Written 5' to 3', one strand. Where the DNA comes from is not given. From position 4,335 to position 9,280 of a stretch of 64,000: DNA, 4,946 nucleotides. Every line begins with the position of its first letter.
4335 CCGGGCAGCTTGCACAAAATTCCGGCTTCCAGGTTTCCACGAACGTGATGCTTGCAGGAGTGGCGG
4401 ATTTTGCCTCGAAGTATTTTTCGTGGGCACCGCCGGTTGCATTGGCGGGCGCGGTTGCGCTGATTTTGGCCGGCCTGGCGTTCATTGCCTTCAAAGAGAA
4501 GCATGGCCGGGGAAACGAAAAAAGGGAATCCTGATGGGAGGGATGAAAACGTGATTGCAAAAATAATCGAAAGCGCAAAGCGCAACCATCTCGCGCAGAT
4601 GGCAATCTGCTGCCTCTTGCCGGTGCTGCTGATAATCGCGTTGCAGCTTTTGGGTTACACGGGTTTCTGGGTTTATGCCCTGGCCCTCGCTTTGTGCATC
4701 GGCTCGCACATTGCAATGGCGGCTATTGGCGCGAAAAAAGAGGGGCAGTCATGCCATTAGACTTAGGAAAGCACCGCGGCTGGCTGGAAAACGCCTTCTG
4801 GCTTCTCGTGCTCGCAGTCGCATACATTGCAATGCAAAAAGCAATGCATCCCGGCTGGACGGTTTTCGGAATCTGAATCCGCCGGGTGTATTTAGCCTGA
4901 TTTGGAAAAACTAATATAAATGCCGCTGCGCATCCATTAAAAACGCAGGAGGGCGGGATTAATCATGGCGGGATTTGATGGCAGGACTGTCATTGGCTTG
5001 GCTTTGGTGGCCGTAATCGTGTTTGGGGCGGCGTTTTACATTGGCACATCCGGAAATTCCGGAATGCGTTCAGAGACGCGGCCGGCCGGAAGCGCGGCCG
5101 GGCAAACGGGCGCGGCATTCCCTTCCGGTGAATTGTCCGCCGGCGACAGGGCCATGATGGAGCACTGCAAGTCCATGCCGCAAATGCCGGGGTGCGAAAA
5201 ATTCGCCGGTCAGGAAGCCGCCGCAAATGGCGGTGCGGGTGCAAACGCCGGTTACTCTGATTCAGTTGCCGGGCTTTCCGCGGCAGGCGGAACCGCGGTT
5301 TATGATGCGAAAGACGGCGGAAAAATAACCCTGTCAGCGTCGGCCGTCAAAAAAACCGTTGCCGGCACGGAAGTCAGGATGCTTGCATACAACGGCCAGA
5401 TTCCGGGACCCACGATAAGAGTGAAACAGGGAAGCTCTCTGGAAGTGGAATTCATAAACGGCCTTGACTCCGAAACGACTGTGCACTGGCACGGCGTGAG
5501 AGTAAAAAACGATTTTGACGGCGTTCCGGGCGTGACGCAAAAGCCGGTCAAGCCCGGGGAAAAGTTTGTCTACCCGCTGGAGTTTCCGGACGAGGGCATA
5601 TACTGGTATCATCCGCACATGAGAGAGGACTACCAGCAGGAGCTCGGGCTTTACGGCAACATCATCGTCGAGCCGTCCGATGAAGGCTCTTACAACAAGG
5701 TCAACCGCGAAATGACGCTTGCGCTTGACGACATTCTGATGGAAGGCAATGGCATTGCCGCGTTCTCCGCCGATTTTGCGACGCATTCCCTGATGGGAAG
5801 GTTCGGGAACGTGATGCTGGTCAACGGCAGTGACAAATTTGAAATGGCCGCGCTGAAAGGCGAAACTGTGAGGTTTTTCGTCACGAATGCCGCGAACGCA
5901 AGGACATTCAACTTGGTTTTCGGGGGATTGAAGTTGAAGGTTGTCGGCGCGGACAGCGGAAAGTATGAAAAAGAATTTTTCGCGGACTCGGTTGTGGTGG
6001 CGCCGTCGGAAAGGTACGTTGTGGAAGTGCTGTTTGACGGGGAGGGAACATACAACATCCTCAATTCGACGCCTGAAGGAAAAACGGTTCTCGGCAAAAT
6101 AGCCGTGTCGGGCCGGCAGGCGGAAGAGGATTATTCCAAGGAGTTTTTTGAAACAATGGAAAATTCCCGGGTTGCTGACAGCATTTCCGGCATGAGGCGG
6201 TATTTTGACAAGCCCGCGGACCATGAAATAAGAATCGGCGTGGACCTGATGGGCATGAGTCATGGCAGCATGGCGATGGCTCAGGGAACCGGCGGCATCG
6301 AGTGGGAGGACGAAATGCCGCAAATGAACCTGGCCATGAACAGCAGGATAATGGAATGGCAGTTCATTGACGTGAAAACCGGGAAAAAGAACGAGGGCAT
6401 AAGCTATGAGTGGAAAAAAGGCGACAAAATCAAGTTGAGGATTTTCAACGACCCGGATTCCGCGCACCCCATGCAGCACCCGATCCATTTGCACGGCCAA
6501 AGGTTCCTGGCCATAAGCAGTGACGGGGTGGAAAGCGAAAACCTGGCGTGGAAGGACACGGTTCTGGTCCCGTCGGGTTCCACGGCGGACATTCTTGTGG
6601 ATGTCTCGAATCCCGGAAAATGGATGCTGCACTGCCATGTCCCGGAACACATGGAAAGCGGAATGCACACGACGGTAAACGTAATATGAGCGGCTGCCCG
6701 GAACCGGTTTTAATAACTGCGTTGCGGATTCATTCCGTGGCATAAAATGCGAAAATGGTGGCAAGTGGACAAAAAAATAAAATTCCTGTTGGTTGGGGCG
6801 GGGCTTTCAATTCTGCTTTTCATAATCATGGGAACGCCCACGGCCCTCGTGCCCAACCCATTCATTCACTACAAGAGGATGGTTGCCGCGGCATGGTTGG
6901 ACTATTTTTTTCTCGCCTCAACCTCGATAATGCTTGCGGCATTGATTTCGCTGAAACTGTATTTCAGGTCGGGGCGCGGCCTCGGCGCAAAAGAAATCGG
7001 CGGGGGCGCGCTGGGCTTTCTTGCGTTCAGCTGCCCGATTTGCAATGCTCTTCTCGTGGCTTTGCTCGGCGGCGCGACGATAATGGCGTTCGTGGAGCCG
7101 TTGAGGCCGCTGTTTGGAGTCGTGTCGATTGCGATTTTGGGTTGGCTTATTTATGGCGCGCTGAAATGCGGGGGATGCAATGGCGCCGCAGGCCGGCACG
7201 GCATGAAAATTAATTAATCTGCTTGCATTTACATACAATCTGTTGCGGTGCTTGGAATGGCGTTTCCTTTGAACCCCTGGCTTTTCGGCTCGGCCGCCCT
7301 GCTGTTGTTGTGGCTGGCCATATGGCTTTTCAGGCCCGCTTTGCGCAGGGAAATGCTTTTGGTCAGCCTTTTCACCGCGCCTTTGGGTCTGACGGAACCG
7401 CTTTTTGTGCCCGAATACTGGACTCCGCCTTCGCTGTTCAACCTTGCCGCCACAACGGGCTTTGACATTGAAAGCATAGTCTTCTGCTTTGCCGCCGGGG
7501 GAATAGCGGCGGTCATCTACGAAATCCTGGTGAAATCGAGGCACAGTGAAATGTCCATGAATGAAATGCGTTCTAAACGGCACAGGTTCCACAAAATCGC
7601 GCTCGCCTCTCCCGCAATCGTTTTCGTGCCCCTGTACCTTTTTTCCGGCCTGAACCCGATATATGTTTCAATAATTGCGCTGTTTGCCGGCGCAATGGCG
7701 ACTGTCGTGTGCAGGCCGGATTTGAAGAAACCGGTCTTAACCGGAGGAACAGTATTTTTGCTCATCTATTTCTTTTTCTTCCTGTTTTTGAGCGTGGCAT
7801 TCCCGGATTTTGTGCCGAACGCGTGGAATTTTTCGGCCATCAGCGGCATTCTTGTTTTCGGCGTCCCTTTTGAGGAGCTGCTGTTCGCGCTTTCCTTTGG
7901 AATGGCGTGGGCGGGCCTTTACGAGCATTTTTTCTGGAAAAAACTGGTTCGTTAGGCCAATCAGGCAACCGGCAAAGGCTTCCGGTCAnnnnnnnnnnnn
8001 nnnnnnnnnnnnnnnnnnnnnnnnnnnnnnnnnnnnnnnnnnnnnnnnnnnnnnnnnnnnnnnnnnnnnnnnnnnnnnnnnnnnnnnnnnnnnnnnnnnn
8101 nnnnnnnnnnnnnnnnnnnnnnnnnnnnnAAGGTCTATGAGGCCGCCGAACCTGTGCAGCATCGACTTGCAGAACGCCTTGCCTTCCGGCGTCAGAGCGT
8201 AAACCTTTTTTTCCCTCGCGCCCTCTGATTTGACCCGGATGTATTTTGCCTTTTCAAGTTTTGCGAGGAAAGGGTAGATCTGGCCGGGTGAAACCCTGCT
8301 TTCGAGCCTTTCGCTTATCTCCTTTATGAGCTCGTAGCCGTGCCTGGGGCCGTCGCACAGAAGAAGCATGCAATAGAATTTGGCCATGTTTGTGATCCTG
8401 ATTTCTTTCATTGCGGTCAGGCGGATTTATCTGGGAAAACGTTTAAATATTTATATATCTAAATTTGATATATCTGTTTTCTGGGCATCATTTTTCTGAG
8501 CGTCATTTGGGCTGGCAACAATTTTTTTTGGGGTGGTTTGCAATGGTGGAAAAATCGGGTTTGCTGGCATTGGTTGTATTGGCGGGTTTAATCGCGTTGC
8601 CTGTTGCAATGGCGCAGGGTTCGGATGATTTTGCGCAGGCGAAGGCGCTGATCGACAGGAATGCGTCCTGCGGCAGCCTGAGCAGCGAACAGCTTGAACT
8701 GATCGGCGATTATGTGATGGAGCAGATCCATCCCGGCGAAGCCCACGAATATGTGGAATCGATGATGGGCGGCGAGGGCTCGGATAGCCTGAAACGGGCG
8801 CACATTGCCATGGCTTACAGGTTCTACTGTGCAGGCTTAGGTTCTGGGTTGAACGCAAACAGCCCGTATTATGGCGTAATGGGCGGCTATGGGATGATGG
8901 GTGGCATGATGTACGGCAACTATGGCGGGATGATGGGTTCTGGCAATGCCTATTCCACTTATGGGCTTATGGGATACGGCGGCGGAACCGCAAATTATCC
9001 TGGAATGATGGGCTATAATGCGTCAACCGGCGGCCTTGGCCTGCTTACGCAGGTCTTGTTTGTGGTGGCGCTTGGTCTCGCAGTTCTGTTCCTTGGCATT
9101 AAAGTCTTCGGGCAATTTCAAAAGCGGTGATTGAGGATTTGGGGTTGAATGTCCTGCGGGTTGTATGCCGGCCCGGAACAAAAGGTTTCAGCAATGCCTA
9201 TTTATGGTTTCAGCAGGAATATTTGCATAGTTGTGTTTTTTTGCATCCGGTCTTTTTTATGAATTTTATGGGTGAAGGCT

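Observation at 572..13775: Extended extracytoplasmic copper / thiol-redox island with unusual membership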

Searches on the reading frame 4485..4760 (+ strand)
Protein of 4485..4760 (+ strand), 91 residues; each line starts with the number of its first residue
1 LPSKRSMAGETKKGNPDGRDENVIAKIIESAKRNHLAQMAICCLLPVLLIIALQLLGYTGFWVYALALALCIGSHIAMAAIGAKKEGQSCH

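Call 3: search_protein_families(library=pfam, proteins=[window:4485-4760:+], max_evalue=0.01)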
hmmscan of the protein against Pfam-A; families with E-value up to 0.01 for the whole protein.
window:4485-4760:+ (91 aa): 0 families

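Call 6: search_protein_families(library=ncbifam, proteins=[window:4485-4760:+], max_evalue=0.1)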
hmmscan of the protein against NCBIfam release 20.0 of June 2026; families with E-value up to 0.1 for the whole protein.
window:4485-4760:+ (91 aa): 1 family
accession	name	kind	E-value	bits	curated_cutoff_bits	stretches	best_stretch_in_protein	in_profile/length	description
NF052549.1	FAdesatDesBBac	equivalog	0.019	14.3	500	1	24-83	173-232/340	Delta(10) desaturase DesB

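Call 69: search_protein_families(library=pfam, proteins=[window:4503-4760:+], max_evalue=5)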
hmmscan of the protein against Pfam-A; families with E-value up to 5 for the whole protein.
window:4503-4760:+ (85 aa): 1 family
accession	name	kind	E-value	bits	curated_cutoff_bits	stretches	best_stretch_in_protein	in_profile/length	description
PF13829.11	DUF4191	-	0.015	15.1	30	1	20-79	16-73/219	Domain of unknown function (DUF4191)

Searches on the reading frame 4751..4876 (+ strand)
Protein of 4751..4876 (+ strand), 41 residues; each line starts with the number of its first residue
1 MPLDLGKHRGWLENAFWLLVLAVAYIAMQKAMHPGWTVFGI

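Call 69: search_protein_families(library=pfam, proteins=[window:4751-4876:+], max_evalue=5)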
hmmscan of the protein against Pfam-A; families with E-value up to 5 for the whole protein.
window:4751-4876:+ (41 aa): 1 family
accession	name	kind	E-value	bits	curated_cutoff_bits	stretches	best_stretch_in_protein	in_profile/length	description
PF15206.11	FAM209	-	0.085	13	27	1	8-29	33-55/149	FAM209 family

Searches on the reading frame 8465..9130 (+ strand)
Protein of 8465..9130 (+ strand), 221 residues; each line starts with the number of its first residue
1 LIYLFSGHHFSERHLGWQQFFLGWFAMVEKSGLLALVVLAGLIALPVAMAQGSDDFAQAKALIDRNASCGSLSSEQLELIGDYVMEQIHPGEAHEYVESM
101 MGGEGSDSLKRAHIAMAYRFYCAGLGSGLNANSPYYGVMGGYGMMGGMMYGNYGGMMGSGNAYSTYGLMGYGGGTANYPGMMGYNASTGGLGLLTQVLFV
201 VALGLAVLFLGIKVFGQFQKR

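Call 4: search_protein_families(library=pfam, proteins=[window:8465-9130:+], max_evalue=0.01)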
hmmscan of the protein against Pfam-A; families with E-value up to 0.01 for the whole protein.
window:8465-9130:+ (221 aa): 0 families

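Call 6: search_protein_families(library=ncbifam, proteins=[window:8465-9130:+], max_evalue=0.1)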
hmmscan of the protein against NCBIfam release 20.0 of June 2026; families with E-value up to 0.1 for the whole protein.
window:8465-9130:+ (221 aa): 0 families

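Call 69: search_protein_families(library=pfam, proteins=[window:8543-9130:+], max_evalue=5)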
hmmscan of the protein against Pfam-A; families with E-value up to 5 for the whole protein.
window:8543-9130:+ (195 aa): 0 families
